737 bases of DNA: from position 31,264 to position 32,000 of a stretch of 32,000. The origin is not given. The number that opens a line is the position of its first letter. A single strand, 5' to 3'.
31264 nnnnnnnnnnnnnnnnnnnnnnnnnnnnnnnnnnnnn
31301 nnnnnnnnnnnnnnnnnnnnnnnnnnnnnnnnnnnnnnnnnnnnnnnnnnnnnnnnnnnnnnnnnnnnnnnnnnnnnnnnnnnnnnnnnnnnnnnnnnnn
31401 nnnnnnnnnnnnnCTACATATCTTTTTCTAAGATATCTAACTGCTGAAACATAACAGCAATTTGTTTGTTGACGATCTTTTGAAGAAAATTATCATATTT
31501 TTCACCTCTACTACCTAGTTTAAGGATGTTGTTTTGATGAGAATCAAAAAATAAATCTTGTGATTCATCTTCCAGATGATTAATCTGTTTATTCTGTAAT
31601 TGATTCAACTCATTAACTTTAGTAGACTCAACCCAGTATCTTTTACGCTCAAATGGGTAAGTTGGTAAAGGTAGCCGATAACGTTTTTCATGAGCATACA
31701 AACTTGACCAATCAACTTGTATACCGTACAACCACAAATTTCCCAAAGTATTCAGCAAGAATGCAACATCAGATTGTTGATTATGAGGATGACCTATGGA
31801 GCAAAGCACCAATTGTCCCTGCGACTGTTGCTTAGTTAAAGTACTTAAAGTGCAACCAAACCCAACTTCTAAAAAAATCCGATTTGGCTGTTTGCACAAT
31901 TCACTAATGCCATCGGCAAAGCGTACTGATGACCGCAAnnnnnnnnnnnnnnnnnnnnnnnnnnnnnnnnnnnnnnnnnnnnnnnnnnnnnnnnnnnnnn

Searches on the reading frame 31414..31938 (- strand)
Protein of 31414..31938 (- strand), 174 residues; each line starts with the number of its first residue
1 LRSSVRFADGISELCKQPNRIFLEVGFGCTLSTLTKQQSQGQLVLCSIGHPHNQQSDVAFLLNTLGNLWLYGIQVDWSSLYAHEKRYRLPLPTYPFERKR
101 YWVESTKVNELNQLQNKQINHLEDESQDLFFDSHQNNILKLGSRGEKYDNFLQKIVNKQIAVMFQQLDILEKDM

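Call 6: search_protein_families(library=pfam, proteins=[window:31414-31938:-], max_evalue=0.001)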
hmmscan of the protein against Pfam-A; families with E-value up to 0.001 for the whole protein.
window:31414-31938:- (174 aa): 0 families

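Call 37: search_protein_families(library=ncbifam, proteins=[window:31414-31938:-], max_evalue=0.001)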
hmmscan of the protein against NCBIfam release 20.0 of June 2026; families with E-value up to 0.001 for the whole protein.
window:31414-31938:- (174 aa): 2 families
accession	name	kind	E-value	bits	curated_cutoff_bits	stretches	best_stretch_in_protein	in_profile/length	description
NF045894.1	PKS_plus_SDR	equivalog_domain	1.4e-20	72.6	1740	1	1-123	777-899/1515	type I polyketide synthase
NF040607.1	mycolic_Pks13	equivalog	1.1e-05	23.1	2100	1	1-106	916-1021/1680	polyketide synthase Pks13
